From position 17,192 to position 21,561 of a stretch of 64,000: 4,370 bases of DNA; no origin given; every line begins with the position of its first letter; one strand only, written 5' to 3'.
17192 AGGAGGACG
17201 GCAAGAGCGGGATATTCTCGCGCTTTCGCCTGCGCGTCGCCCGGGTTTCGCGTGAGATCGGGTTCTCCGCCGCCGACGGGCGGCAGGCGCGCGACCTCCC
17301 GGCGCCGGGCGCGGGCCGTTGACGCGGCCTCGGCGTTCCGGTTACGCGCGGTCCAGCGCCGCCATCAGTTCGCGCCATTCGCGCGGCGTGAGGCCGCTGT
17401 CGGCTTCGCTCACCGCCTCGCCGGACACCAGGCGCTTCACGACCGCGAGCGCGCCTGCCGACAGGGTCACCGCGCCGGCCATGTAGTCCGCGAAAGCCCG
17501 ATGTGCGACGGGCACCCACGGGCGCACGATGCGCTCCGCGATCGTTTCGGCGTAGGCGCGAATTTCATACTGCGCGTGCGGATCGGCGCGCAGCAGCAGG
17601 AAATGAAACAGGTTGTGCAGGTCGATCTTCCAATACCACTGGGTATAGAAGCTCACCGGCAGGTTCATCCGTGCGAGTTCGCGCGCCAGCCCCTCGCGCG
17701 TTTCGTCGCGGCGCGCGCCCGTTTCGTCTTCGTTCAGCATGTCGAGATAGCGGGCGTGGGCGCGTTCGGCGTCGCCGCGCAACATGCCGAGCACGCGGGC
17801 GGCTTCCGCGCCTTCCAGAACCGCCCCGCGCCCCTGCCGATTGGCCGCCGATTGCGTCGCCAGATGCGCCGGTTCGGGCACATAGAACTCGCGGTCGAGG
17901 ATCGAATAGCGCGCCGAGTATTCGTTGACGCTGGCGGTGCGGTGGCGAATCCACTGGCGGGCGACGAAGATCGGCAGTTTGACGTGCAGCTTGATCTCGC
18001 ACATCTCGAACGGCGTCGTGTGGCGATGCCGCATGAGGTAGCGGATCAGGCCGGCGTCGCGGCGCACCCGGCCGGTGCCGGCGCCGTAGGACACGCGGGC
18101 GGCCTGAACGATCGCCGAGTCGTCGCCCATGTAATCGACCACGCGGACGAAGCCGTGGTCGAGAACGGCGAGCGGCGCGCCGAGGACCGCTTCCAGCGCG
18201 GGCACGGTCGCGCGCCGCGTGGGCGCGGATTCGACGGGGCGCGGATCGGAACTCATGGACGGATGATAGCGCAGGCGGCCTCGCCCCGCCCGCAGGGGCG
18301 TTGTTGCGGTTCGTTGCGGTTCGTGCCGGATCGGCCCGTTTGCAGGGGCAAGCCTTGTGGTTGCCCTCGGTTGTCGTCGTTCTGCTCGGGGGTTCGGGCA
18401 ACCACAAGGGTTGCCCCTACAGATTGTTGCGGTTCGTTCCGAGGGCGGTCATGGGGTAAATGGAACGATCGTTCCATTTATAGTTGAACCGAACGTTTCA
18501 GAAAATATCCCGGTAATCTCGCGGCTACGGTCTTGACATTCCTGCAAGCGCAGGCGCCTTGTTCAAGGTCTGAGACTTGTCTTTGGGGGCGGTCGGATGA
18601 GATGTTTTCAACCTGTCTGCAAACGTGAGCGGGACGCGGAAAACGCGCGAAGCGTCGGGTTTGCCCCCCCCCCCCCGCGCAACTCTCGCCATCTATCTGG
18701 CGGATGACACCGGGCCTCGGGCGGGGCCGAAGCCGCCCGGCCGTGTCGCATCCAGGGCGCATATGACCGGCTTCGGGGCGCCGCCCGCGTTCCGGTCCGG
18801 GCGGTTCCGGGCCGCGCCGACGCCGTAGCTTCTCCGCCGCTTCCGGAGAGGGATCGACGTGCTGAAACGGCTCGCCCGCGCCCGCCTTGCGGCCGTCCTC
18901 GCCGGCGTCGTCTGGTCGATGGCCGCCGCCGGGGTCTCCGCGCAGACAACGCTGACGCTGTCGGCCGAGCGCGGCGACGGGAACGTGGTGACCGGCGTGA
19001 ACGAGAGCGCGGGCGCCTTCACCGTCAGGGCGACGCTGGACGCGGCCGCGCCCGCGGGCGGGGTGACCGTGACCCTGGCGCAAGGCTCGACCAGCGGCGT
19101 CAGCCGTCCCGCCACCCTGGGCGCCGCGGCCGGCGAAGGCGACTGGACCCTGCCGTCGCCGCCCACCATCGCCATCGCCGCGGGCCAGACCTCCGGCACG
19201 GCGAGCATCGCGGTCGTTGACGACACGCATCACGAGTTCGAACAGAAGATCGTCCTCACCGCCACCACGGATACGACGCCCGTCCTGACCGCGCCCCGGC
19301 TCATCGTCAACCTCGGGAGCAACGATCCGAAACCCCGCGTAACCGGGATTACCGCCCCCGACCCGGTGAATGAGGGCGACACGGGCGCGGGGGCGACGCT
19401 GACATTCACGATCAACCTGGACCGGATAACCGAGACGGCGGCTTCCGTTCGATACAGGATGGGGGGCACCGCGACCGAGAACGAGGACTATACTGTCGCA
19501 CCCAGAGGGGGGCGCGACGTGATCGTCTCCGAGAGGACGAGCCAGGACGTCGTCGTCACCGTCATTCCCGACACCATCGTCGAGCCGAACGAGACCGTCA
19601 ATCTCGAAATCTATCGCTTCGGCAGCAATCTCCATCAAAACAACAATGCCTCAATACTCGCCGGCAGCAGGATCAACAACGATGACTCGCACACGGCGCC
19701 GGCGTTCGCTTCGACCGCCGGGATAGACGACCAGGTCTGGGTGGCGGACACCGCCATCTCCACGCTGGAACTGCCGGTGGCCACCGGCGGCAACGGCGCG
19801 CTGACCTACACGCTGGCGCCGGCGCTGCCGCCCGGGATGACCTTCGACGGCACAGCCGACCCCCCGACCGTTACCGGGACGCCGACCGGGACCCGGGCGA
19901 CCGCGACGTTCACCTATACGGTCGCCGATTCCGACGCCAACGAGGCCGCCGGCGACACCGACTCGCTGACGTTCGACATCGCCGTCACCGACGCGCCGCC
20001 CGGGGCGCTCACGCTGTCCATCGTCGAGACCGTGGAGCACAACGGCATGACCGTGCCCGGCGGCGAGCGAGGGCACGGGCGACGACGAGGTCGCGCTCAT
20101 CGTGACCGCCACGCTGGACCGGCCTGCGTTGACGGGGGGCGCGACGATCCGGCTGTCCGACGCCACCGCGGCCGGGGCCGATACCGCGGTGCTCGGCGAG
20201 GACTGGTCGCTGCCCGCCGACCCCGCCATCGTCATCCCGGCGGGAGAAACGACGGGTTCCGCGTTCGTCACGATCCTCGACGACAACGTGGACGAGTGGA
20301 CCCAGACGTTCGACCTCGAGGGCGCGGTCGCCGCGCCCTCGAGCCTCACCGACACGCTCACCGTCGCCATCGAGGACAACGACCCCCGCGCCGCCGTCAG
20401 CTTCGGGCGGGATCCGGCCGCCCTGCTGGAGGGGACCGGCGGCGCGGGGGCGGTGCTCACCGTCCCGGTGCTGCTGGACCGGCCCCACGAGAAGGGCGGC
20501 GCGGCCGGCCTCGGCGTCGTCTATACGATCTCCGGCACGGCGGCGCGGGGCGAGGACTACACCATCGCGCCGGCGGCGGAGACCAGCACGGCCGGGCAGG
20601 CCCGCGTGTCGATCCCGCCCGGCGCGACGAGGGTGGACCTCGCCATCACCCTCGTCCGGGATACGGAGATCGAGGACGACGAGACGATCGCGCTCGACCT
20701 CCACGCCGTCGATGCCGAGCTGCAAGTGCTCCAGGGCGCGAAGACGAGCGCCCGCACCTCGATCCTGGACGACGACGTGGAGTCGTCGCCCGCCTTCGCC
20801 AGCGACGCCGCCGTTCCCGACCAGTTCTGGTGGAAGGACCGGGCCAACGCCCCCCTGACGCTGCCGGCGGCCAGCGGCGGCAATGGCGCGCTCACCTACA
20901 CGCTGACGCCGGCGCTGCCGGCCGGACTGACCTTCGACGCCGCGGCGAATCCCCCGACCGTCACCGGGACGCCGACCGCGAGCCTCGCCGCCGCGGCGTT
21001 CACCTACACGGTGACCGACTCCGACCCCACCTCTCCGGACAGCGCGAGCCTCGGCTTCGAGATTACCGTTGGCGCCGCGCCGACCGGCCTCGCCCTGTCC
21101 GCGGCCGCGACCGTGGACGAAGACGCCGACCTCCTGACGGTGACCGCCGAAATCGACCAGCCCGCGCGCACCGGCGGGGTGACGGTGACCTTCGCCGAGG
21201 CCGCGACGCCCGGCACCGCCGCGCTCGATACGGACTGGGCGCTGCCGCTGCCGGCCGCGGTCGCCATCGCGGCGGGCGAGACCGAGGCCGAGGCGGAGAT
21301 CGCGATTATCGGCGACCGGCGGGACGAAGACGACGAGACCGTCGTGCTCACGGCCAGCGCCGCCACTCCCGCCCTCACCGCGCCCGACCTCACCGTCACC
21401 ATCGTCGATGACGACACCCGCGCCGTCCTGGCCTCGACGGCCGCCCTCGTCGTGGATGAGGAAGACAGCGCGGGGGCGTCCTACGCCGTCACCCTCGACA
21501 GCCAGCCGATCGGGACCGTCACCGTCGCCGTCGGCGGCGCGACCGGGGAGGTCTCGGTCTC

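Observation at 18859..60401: Adhesin island: three autotransporter genes occupy 41.5 kb (65% of the window), two giant and all damaged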

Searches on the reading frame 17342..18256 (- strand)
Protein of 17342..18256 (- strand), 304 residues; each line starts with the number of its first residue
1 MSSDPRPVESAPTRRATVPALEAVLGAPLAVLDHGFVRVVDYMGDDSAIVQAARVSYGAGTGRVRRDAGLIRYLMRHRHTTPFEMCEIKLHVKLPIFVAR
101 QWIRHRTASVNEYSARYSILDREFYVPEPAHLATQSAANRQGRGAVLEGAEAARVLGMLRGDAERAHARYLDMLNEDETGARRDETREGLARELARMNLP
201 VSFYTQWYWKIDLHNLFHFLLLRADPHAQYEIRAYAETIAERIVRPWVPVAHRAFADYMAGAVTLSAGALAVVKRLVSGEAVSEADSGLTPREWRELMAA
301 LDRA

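Call 14: find_encoding_contigs(protein=window:17342-18256:-, flank=10000, max_places=6)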
Protein window:17342-18256:- (304 aa): no gene with exactly this product is on record in the collection.

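Call 34: search_protein_families(library=pfam, proteins=[window:17342-18256:-], max_evalue=0.0001)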
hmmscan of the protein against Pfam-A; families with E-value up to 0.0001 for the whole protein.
window:17342-18256:- (304 aa): 1 family
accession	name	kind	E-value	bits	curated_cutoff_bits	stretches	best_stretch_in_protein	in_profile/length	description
PF02511.20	Thy1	-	7e-54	183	24.8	1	38-250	1-191/191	Thymidylate synthase complementing protein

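Call 45: find_homologous_proteins(query=window:17342-18256:-, max_evalue=1e-40)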
Query window:17342-18256:- (304 aa): 8000 proteins with E <= 1e-40 among 8000 candidates; the best 120 are listed.
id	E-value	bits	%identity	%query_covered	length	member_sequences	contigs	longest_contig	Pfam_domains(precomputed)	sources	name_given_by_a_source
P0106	4.2e-197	671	100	100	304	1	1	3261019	PF02511.21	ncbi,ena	-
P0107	1.0e-156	539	81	100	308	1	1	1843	PF02511.21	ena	-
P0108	1.2e-156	538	80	100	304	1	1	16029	PF02511.21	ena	-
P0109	1.7e-156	538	79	100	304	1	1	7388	PF02511.21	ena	-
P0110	2.7e-156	537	80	100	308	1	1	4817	PF02511.21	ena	-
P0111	3.4e-156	537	82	100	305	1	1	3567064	PF02511.21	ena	-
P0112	3.9e-156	537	79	100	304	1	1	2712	PF02511.21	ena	-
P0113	4.4e-156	537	79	100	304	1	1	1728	PF02511.21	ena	-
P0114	4.5e-156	537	80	100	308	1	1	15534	PF02511.21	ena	-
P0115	4.6e-156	537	80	100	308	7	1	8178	PF02511.21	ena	-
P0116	6.1e-156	536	80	100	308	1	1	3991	PF02511.21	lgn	-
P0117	4.2e-155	533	79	100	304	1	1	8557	PF02511.21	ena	-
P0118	8.5e-155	532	80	100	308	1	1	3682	PF02511.21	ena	-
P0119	1.9e-154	531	79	100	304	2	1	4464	PF02511.21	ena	-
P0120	2.4e-154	531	79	100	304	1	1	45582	PF02511.21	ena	-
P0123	3.1e-153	527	79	100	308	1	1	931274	PF02511.21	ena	-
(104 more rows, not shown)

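Call 46: find_encoding_contigs(protein=P0106, flank=10000, max_places=3)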
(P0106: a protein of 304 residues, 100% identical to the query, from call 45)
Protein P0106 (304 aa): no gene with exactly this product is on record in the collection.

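Call 47: find_encoding_contigs(protein=P0111, flank=10000, max_places=3)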
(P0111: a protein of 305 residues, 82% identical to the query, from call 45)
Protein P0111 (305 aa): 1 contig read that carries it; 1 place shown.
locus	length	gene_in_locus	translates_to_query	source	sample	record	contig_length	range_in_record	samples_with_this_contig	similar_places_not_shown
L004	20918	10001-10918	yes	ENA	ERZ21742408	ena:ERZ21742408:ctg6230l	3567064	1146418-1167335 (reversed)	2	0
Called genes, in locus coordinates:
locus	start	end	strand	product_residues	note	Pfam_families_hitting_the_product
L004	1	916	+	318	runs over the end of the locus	-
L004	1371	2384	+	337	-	PF03480:DctP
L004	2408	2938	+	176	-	PF04290:DctQ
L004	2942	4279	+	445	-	PF06808:DctM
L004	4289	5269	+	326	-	PF00155:Aminotran_1_2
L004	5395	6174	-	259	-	-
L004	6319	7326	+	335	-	PF02277:DBI_PRT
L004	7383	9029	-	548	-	PF05681:Fumerase, PF05683:Fumerase_C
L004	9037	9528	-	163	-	PF04386:SspB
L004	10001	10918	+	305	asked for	PF02511:Thy1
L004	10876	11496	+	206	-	-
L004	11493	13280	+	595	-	PF05496:RuvB_N (faint), PF13177:DNA_pol3_delta2, PF13604:AAA_30 (weak), PF00004:AAA, PF13401:AAA_22 (weak), PF22608:DNAX_ATPase_lid, PF12169:DNA_pol3_gamma3, PF12362:DUF3646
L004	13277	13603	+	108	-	PF02575:YbaB_DNA_bd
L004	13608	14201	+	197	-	PF21176:RecR_HhH, PF02132:RecR_ZnF (weak), PF01751:Toprim, PF13662:Toprim_4, PF21175:RecR_C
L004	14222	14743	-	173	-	PF03160:Calx-beta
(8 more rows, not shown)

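Call 48: find_encoding_contigs(protein=P0123, flank=10000, max_places=2)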
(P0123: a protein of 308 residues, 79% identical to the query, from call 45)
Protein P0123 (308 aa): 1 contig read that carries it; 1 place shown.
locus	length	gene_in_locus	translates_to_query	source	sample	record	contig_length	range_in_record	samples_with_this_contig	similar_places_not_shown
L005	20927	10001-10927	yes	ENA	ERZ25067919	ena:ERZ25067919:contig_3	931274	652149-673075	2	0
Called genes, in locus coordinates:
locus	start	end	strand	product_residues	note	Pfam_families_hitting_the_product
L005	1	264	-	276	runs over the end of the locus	PF12183:NotI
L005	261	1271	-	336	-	PF02086:MethyltransfD12 (weak)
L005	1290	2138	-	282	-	PF02668:TauD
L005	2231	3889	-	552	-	PF02776:TPP_enzyme_N, PF00205:TPP_enzyme_M, PF02775:TPP_enzyme_C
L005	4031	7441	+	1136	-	PF05170:AsmA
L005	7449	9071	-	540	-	PF05681:Fumerase, PF05683:Fumerase_C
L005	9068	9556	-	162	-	PF04386:SspB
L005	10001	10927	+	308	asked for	PF02511:Thy1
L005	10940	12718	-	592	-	PF01268:FTHFS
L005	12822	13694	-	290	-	PF02086:MethyltransfD12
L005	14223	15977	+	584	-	PF03235:GmrSD_N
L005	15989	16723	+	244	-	PF00106:adh_short, PF13561:adh_short_C2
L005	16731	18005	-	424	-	PF02844:GARS_N, PF01071:GARS_A, PF02655:ATP-grasp_3 (weak), PF02786:CPSase_L_D2 (weak), PF02222:ATP-grasp, PF02843:GARS_C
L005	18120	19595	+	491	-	PF13742:tRNA_anti_2, PF01336:tRNA_anti-codon, PF02601:Exonuc_VII_L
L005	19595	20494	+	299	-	PF01551:Peptidase_M23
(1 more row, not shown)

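Call 49: find_encoding_contigs(protein=P0120, flank=10000, max_places=2)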
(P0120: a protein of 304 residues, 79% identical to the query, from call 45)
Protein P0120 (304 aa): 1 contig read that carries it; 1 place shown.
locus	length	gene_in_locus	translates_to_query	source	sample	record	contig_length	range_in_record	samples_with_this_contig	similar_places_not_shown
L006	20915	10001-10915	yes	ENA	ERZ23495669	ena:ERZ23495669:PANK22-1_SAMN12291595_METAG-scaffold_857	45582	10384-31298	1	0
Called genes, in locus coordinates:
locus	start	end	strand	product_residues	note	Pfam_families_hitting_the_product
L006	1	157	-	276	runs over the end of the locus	PF12183:NotI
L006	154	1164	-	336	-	PF02086:MethyltransfD12 (weak)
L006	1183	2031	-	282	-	PF02668:TauD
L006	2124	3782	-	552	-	PF02776:TPP_enzyme_N, PF00205:TPP_enzyme_M, PF02775:TPP_enzyme_C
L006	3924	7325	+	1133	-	PF05170:AsmA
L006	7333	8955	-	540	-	PF05681:Fumerase, PF05683:Fumerase_C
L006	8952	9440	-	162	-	PF04386:SspB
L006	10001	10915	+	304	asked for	PF02511:Thy1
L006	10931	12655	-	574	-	PF01268:FTHFS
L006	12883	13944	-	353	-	PF09566:RE_SacI_N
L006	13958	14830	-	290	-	PF02086:MethyltransfD12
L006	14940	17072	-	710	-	PF03235:GmrSD_N, PF07510:GmrSD_C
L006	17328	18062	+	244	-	PF00106:adh_short, PF13561:adh_short_C2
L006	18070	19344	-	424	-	PF02844:GARS_N, PF01071:GARS_A, PF02655:ATP-grasp_3 (weak), PF02786:CPSase_L_D2 (weak), PF02222:ATP-grasp, PF02843:GARS_C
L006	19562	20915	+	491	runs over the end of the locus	PF13742:tRNA_anti_2, PF01336:tRNA_anti-codon, PF02601:Exonuc_VII_L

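Call 72: list_cluster_members(proteins=[P0106])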
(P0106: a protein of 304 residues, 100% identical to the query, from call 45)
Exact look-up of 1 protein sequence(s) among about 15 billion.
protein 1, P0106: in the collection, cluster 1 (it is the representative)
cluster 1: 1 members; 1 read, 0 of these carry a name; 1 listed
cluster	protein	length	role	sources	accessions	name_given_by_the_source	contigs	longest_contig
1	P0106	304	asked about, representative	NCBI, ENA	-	-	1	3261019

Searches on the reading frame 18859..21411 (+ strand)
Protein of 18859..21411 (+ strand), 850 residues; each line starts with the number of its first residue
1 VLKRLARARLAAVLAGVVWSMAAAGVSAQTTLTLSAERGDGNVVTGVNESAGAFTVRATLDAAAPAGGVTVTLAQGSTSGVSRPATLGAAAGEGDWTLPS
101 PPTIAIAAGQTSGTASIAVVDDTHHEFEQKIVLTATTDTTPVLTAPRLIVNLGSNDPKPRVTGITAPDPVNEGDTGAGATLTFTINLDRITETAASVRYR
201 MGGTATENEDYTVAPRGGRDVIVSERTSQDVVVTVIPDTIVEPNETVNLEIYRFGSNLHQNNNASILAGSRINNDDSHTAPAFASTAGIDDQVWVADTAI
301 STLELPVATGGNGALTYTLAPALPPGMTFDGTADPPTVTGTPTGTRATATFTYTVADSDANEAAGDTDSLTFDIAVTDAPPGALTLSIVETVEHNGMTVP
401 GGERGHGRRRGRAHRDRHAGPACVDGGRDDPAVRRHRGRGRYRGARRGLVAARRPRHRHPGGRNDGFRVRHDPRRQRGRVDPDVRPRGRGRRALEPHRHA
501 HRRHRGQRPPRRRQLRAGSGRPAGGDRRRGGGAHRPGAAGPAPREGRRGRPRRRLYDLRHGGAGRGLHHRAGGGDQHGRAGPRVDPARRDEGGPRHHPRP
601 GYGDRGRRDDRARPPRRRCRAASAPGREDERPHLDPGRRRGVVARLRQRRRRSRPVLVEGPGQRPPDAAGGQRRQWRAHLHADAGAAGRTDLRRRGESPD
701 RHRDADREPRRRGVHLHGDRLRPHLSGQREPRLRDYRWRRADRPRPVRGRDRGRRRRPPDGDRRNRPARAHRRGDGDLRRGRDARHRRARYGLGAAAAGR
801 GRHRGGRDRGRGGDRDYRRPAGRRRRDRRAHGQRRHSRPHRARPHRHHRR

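Call 3: search_protein_families(library=pfam, proteins=[window:18859-21411:+], max_evalue=0.01)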
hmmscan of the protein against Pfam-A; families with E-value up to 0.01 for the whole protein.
window:18859-21411:+ (850 aa): 0 families

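Call 5: search_protein_families(library=ncbifam, proteins=[window:18859-21411:+], max_evalue=0.01)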
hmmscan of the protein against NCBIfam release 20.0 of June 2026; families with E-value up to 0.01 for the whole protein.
window:18859-21411:+ (850 aa): 0 families
